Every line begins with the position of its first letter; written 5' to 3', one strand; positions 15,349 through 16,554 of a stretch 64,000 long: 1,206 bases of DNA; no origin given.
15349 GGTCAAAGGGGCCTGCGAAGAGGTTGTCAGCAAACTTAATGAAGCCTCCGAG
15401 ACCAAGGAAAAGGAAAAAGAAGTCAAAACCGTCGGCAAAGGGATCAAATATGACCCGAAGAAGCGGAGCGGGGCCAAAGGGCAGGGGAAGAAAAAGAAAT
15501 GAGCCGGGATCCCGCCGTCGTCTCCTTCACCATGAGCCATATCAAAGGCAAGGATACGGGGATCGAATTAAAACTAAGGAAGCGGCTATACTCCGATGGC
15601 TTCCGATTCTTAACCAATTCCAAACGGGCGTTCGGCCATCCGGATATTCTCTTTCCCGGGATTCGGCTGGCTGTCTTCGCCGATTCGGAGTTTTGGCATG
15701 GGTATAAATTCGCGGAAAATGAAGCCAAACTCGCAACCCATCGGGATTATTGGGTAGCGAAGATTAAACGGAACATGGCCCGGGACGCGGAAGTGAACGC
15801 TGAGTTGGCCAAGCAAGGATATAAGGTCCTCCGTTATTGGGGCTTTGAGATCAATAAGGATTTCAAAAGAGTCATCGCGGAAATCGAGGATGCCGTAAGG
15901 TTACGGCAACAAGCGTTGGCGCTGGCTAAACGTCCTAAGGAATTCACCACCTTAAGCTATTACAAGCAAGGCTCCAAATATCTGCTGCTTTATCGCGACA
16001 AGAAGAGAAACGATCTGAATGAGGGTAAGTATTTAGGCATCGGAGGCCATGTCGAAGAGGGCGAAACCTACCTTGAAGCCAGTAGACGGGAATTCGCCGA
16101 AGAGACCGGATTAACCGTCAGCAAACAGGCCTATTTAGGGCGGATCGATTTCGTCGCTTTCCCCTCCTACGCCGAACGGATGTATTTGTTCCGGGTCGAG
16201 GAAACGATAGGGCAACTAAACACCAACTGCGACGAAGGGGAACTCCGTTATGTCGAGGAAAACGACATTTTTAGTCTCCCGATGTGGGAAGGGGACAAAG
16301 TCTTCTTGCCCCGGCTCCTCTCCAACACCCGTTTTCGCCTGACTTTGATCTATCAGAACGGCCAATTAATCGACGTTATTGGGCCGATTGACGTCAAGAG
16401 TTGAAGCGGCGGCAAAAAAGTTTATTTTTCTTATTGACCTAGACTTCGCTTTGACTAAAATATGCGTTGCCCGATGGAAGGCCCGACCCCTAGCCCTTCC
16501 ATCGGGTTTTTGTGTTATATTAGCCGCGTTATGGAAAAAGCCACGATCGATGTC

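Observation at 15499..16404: Vsr endonuclease fused in one polypeptide to a Nudix hydrolase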

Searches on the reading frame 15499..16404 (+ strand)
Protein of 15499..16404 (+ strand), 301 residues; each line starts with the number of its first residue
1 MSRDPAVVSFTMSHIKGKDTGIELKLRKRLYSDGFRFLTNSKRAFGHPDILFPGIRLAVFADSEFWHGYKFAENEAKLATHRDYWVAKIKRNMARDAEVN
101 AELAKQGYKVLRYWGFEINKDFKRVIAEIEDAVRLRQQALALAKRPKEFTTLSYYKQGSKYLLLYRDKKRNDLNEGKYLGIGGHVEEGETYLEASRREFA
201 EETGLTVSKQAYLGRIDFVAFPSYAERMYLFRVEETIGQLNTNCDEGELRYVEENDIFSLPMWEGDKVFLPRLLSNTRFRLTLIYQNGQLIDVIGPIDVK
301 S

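Call 3: search_protein_families(library=pfam, proteins=[window:15499-16401:+], max_evalue=0.1)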
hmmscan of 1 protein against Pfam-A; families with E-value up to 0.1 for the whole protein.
window:15499-16401:+ (301 aa): 4 families
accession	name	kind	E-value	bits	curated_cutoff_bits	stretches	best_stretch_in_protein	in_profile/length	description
PF03852.21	Vsr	-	6.1e-20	71.3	27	1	4-71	5-72/74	DNA mismatch endonuclease Vsr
PF00293.34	NUDIX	-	5.4e-14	52.8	21.1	1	160-273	16-134/134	NUDIX domain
PF04480.18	DUF559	-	1.9e-05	24.9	20.6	1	90-133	65-108/109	Protein of unknown function (DUF559)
PF18741.7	MTES_1575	-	0.052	14.1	38.2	0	88-132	50-95/96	REase_MTES_1575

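Call 4: search_protein_families(library=ncbifam, proteins=[window:15499-16401:+], max_evalue=0.1)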
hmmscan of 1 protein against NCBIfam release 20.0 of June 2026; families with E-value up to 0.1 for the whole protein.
window:15499-16401:+ (301 aa): 18 families
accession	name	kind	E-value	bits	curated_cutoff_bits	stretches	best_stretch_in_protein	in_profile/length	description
TIGR00632.1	vsr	subfamily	6.8e-29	100.6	97.85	1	4-116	6-118/119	DNA mismatch endonuclease Vsr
TIGR00586.1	mutt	equivalog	1.5e-06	28.2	97.9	1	182-252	38-108/129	8-oxo-dGTP diphosphatase MutT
TIGR02705.1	nudix_YtkD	equivalog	3e-06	26.9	154.4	1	182-234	51-104/156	RNA deprotection pyrophosphohydrolase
NF003791.0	PRK05379.2-3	equivalog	9.7e-06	25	409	1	116-216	170-267/340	bifunctional nicotinamide-nucleotide adenylyltransferase/Nudix hydroxylase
NF001299.0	PRK00241.1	equivalog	1.6e-05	24.5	158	1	172-243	155-223/263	NAD(+) diphosphatase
NF006530.0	PRK08999.1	equivalog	1.8e-05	24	245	1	182-270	39-125/315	Nudix family hydrolase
NF008044.0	PRK10776.1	equivalog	3.3e-05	23.8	148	1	181-238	36-92/130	8-oxo-dGTP diphosphatase MutT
NF007834.0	PRK10546.1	equivalog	0.00041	20.2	156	1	160-269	16-121/135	pyrimidine (deoxy)nucleoside triphosphate diphosphatase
NF008736.0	PRK11762.1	equivalog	0.00071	19.1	169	1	183-248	81-144/186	ADP compounds hydrolase NudE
NF006961.0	PRK09438.1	equivalog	0.0013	18.2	103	1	175-211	31-67/151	dihydroneopterin triphosphate diphosphatase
NF003787.0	PRK05379.1-4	equivalog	0.0026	16.8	449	1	117-216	177-273/346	bifunctional nicotinamide-nucleotide adenylyltransferase/Nudix hydroxylase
NF008003.0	PRK10729.1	equivalog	0.0053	16.1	248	1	181-230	95-143/210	ADP-ribose diphosphatase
NF041652.1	Nud_hyd_Dein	equivalog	0.013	15.8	200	1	181-214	48-81/152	Nudix hydrolase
NF001938.0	PRK00714.1-5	equivalog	0.029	13.7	116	1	183-207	52-76/172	RNA pyrophosphohydrolase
NF012016.0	PRK15472.1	equivalog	0.03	14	95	1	159-205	15-60/141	nucleoside triphosphatase NudI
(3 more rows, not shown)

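Call 5: search_solved_structures(query=window:15499-16401:+, max_evalue=0.01, show_alignments=3)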
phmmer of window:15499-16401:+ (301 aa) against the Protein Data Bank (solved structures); distinct sequences matched with E-value up to 0.01: 45.
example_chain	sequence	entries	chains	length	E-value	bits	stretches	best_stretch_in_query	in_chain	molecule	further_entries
5otn_A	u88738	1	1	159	3.1e-11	46.3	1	168-286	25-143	Nudix (Nucleoside diphosphate linked moiety X)-type motif 1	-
5hzx_A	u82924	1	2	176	4.2e-11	45.8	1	168-286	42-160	Nudix (Nucleoside diphosphate linked moiety X)-type motif 1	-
3fk9_A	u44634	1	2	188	1.5e-10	44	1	175-279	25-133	Mutator MutT protein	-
5ws7_A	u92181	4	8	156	1.6e-10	43.9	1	168-286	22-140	7,8-dihydro-8-oxoguanine triphosphatase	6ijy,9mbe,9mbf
9xri_A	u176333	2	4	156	2.9e-10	43.1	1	168-286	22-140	Oxidized purine nucleoside triphosphate hydrolase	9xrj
5mzf_A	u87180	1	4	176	3.9e-10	42.7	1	168-286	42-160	MTH1 protein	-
6glk_A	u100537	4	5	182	4.1e-10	42.6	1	168-286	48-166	7,8-dihydro-8-oxoguanine triphosphatase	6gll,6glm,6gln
5ghi_A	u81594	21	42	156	4.9e-10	42.3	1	168-286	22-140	7,8-dihydro-8-oxoguanine triphosphatase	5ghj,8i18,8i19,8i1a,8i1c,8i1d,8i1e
6jvo_A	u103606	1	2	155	5.2e-10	42.2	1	168-286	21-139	7,8-dihydro-8-oxoguanine triphosphatase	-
1iry_A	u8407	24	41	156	5.3e-10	42.2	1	168-286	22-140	hMTH1 | 7,8-dihydro-8-oxoguanine triphosphatase | Oxidized purine nucleoside triphosphate hydrolase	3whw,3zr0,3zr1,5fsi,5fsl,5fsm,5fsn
4c9w_A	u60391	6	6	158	5.3e-10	42.2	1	168-286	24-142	7,8-DIHYDRO-8-OXOGUANINE TRIPHOSPHATASE | Isoform p26 of Oxidized purine nucleoside triphosphate hydrolase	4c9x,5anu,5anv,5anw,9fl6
7n03_A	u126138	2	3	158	5.4e-10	42.2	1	168-286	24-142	7,8-dihydro-8-oxoguanine triphosphatase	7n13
4n1u_A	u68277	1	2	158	5.5e-10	42.2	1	168-286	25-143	7,8-dihydro-8-oxoguanine triphosphatase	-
4n1t_A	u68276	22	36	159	5.5e-10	42.1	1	168-286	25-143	7,8-dihydro-8-oxoguanine triphosphatase | Oxidized purine nucleoside triphosphate hydrolase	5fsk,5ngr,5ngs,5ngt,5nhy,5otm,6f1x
6aa3_A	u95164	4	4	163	6e-10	42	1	168-286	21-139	7,8-dihydro-8-oxoguanine triphosphatase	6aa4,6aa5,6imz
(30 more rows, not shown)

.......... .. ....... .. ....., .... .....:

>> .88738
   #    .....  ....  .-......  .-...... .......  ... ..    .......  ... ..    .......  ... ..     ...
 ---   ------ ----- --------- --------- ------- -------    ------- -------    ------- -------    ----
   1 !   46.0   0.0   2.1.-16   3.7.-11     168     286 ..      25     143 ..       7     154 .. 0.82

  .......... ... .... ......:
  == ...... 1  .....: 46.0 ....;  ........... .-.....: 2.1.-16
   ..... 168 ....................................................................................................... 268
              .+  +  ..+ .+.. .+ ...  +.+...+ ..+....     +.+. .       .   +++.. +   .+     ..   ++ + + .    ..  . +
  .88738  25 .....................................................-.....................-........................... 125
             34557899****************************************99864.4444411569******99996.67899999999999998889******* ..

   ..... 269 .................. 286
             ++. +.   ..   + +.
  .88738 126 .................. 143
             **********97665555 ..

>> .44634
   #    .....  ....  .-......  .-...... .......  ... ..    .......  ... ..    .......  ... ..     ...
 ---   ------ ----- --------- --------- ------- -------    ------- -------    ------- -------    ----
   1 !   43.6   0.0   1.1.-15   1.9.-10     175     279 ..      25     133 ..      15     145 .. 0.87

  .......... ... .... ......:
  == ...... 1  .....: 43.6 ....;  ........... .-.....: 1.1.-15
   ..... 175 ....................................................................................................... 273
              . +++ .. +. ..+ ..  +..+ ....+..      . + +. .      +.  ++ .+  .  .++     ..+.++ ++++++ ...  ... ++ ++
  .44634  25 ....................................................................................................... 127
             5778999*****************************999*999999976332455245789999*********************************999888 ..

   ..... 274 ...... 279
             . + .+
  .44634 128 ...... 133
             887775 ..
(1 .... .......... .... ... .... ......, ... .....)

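Call 9: find_homologous_proteins(query=window:15499-16401:+, max_evalue=0.001)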
Query window:15499-16401:+ (301 aa): 323 proteins with E <= 0.001 among 1949 candidates; the best 120 are listed.
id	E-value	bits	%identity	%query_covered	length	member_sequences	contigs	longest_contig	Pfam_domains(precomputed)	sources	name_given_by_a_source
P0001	1.7e-192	656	95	100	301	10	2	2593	PF03852.22,PF00293.35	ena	-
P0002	1.6e-158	545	80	99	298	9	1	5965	PF03852.22,PF00293.35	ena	-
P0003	5.2e-157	540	75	100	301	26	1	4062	PF04480.19,PF03852.22,PF00293.35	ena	-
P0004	2.5e-127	442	66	98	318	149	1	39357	PF03852.22,PF00293.35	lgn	-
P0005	1.3e-104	368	56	98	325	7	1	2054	PF04480.19,PF03852.22,PF00293.35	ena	-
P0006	1.5e-103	364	58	96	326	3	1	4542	PF03852.22,PF00293.35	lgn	-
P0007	5.0e-103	362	55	98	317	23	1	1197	PF04480.19,PF03852.22,PF00293.35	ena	-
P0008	1.5e-102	361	57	96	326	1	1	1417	PF04480.19,PF03852.22,PF00293.35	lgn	-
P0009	3.3e-102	360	57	96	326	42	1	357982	PF04480.19,PF03852.22,PF00293.35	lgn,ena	-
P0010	1.8e-101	357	54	98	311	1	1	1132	PF04480.19,PF03852.22,PF00293.35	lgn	-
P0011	2.4e-100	354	55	98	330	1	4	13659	PF04480.19,PF03852.22,PF00293.35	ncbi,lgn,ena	-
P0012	1.6e-99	351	54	98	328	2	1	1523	PF04480.19,PF03852.22,PF00293.35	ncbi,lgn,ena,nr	ncbi:MAG: DNA mismatch endonuclease Vsr [Bacilli bacterium]|nr:DNA mismatch endonuclease Vsr [Bacill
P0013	3.8e-99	350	54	98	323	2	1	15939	PF03852.22,PF00293.35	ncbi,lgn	-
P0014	6.0e-99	349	53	98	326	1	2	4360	PF03852.22,PF00293.35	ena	-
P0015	2.0e-98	347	53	99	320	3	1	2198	PF04480.19,PF03852.22,PF00293.35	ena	-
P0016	2.2e-98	347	54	99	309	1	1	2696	PF04480.19,PF03852.22,PF00293.35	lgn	-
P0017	4.1e-98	346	55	98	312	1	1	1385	PF04480.19,PF03852.22,PF00293.35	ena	-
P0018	5.1e-98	346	53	98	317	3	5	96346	PF04480.19,PF03852.22,PF00293.35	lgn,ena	-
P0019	5.8e-98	346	56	99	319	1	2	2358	PF03852.22,PF00293.35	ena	-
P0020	5.9e-98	346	52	99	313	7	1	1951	PF04480.19,PF03852.22,PF00293.35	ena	-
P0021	1.6e-97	344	53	98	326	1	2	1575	PF03852.22,PF00293.35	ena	-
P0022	1.8e-97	344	52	98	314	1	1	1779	PF03852.22,PF00293.35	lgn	-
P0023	3.9e-97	343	52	98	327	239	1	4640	PF03852.22,PF00293.35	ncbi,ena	-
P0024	4.2e-97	343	53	98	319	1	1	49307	PF04480.19,PF03852.22,PF00293.35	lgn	-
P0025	7.2e-97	342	53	98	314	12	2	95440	PF03852.22,PF00293.35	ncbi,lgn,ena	-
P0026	9.3e-97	342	53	98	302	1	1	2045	PF03852.22,PF00293.35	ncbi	-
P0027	9.8e-97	342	53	98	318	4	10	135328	PF04480.19,PF03852.22,PF00293.35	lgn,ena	-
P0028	2.4e-96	340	51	99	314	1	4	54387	PF04480.19,PF03852.22,PF00293.35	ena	-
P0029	4.0e-96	340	52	99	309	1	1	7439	PF04480.19,PF03852.22,PF00293.35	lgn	-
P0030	1.3e-95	338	55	99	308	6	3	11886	PF04480.19,PF03852.22,PF00293.35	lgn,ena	-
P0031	1.6e-95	338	54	98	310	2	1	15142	PF04480.19,PF03852.22,PF00293.35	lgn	-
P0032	1.7e-95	338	50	99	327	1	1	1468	PF03852.22,PF00293.35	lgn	-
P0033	1.9e-95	338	51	99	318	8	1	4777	PF04480.19,PF03852.22,PF00293.35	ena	-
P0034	3.3e-95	337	53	98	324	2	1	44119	PF04480.19,PF03852.22,PF00293.35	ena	-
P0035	3.7e-95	337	53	98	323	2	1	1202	PF03852.22,PF00293.35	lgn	-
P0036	4.0e-95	336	54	99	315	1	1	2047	PF04480.19,PF03852.22,PF00293.35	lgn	-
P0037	4.3e-95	336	51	98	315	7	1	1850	PF04480.19,PF03852.22,PF00293.35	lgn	-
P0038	9.6e-95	335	53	98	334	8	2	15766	PF04480.19,PF03852.22,PF00293.35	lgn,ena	-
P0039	1.2e-94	335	52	98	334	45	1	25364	PF04480.19,PF03852.22,PF00293.35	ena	-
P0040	1.4e-94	335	80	61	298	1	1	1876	PF04480.19,PF03852.22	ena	-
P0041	2.0e-94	334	53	98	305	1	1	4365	PF04480.19,PF03852.22,PF00293.35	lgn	-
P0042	2.2e-94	334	52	99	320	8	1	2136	PF04480.19,PF03852.22,PF00293.35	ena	-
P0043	2.9e-94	334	52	98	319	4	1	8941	PF03852.22,PF00293.35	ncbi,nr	ncbi:MAG: DNA mismatch endonuclease Vsr [Bacilli bacterium]|nr:DNA mismatch endonuclease Vsr [Bacill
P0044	3.9e-94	333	53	98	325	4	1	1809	PF04480.19,PF03852.22,PF00293.35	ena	-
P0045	4.0e-94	333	53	98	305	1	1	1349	PF04480.19,PF03852.22,PF00293.35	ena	-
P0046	4.3e-94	333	51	99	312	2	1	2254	PF04480.19,PF03852.22,PF00293.35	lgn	-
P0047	5.2e-94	333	53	98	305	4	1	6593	PF04480.19,PF03852.22,PF00293.35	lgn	-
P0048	2.0e-93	331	52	98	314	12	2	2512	PF04480.19,PF03852.22,PF00293.35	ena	-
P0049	4.2e-93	330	50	98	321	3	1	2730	PF03852.22,PF00293.35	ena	-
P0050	4.7e-93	330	51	98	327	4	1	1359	PF04480.19,PF03852.22,PF00293.35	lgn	-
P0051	6.0e-93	329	50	98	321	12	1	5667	PF03852.22,PF00293.35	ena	-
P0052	8.3e-93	329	54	98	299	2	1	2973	PF03852.22,PF00293.35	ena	-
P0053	9.8e-93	329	52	98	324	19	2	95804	PF04480.19,PF03852.22,PF00293.35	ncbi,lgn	-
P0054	1.1e-92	328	52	95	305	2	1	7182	PF04480.19,PF03852.22,PF00293.35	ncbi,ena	-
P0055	1.3e-92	328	52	98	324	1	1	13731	PF04480.19,PF03852.22,PF00293.35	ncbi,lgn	-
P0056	1.4e-92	328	50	99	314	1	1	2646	PF04480.19,PF03852.22,PF00293.35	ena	-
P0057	2.2e-92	327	53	98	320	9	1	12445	PF03852.22,PF00293.35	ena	-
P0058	3.1e-92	327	52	98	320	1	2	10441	PF04480.19,PF03852.22,PF00293.35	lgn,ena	-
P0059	4.1e-92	327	53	98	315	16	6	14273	PF04480.19,PF03852.22,PF00293.35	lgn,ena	-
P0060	4.3e-92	327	51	98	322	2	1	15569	PF04480.19,PF03852.22,PF00293.35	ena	-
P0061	6.2e-92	326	51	98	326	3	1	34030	PF03852.22,PF00293.35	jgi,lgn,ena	-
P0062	7.6e-92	326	51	98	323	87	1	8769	PF03852.22,PF00293.35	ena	-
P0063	7.7e-92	326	51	98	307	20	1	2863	PF04480.19,PF03852.22,PF00293.35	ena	-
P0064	7.9e-92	326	51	98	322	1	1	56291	PF04480.19,PF03852.22,PF00293.35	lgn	-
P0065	1.1e-91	325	51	98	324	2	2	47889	PF04480.19,PF03852.22,PF00293.35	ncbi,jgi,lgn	-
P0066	1.1e-91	325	50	98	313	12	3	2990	PF04480.19,PF03852.22,PF00293.35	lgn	-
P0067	1.3e-91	325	53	98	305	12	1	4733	PF04480.19,PF03852.22,PF00293.35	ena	-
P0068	1.7e-91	325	52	98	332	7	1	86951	PF04480.19,PF03852.22,PF00293.35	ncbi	-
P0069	2.3e-91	324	53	98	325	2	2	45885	PF03852.22,PF00293.35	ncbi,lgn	-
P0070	2.6e-91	324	53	98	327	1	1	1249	PF04480.19,PF03852.22,PF00293.35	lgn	-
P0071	3.7e-91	323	51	98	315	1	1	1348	PF04480.19,PF03852.22,PF00293.35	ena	-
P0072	3.8e-91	323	50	99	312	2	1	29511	PF04480.19,PF03852.22,PF00293.35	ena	-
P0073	4.5e-91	323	52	98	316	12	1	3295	PF04480.19,PF03852.22,PF00293.35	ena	-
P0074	5.3e-91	323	52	95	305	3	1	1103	PF04480.19,PF03852.22,PF00293.35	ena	-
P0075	7.5e-91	322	52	98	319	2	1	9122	PF03852.22,PF00293.35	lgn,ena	-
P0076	1.7e-90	321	50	99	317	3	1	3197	PF04480.19,PF03852.22,PF00293.35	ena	-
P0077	2.6e-90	321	51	98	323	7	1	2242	PF04480.19,PF03852.22,PF00293.35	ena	-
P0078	2.9e-90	321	52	98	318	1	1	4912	PF04480.19,PF03852.22,PF00293.35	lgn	-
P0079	3.8e-90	320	50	98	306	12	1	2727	PF04480.19,PF03852.22,PF00293.35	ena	-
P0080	5.7e-90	320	50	98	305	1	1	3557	PF04480.19,PF03852.22,PF00293.35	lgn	-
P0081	7.3e-90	319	49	98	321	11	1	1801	PF04480.19,PF03852.22,PF00293.35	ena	-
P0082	1.3e-89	318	52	98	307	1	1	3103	PF04480.19,PF03852.22,PF00293.35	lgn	-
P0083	1.9e-89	318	50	98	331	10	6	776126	PF03852.22,PF00293.35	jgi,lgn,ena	-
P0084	3.3e-89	317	51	98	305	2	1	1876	PF04480.19,PF03852.22,PF00293.35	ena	-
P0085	4.1e-89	317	49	98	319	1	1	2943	PF04480.19,PF03852.22,PF00293.35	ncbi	-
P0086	4.2e-89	317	50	98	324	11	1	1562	PF04480.19,PF03852.22,PF00293.35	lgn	-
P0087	4.4e-89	317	50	98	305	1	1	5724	PF04480.19,PF03852.22,PF00293.35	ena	-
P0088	5.2e-89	316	51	100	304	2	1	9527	PF04480.19,PF03852.22,PF00293.35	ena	-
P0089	6.0e-89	316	49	98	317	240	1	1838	PF04480.19,PF03852.22,PF00293.35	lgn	-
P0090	6.4e-89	316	51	98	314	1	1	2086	PF04480.19,PF18741.8,PF03852.22,PF00293.35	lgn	-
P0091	6.6e-89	316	52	99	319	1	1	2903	PF04480.19,PF03852.22,PF00293.35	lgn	-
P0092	7.3e-89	316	51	98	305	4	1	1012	PF03852.22,PF00293.35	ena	-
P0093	8.9e-89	316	51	98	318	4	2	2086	PF03852.22,PF00293.35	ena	-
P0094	1.2e-88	315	50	98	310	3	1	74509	PF03852.22,PF00293.35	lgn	-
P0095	1.3e-88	315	51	98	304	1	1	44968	PF04480.19,PF03852.22,PF00293.35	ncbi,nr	ncbi:MAG: DNA mismatch endonuclease Vsr [Bacilli bacterium]|nr:DNA mismatch endonuclease Vsr [Bacill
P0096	1.4e-88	315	51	98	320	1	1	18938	PF04480.19,PF03852.22,PF00293.35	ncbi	-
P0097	1.9e-88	315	48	98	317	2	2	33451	PF03852.22,PF00293.35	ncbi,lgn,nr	ncbi:MAG: DNA mismatch endonuclease Vsr [Bacillota bacterium]|nr:DNA mismatch endonuclease Vsr [Baci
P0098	2.8e-88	314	51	98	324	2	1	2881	PF04480.19,PF03852.22,PF00293.35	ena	-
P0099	3.5e-88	314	50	99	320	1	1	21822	PF04480.19,PF03852.22,PF00293.35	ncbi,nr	ncbi:MAG: DNA mismatch endonuclease Vsr [Bacilli bacterium]|nr:DNA mismatch endonuclease Vsr [Bacill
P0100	3.9e-88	314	50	98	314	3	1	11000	PF04480.19,PF03852.22,PF00293.35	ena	-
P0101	4.0e-88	314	52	98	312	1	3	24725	PF04480.19,PF03852.22,PF00293.35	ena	-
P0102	8.3e-88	312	50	98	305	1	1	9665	PF04480.19,PF03852.22,PF00293.35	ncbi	-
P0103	3.5e-87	310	49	98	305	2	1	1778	PF04480.19,PF03852.22,PF00293.35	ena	-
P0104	4.2e-87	310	49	98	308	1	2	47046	PF04480.19,PF03852.22,PF00293.35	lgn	-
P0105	4.2e-87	310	50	98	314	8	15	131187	PF04480.19,PF03852.22,PF00293.35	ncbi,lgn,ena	-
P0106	6.0e-87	310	50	98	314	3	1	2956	PF04480.19,PF03852.22,PF00293.35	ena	-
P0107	6.6e-87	309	51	98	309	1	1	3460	PF04480.19,PF03852.22,PF00293.35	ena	-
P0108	8.6e-87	309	49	100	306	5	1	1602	PF04480.19,PF03852.22,PF00293.35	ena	-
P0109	2.0e-86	308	50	98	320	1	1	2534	PF03852.22,PF00293.35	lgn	-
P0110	2.0e-86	308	50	98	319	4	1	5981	PF04480.19,PF03852.22,PF00293.35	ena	-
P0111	2.9e-86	307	50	99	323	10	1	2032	PF04480.19,PF03852.22,PF00293.35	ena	-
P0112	4.8e-86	307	49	98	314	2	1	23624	PF04480.19,PF03852.22,PF00293.35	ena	-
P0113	8.5e-86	306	48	98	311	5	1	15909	PF04480.19,PF18741.8,PF03852.22,PF00293.35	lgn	-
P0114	1.0e-85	306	49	98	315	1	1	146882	PF03852.22,PF00293.35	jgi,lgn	-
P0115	1.2e-85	305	49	98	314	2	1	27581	PF03852.22,PF00293.35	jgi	jgi:DNA mismatch endonuclease Vsr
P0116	1.4e-85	305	51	95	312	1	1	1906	PF04480.19,PF03852.22,PF00293.35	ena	-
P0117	1.5e-85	305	48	98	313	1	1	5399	PF04480.19,PF03852.22,PF00293.35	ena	-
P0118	2.0e-85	305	50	98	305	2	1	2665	PF04480.19,PF03852.22,PF00293.35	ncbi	-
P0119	2.2e-85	304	49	98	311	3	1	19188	PF04480.19,PF03852.22,PF00293.35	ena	-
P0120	2.4e-85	304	50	98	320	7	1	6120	PF04480.19,PF03852.22,PF00293.35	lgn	-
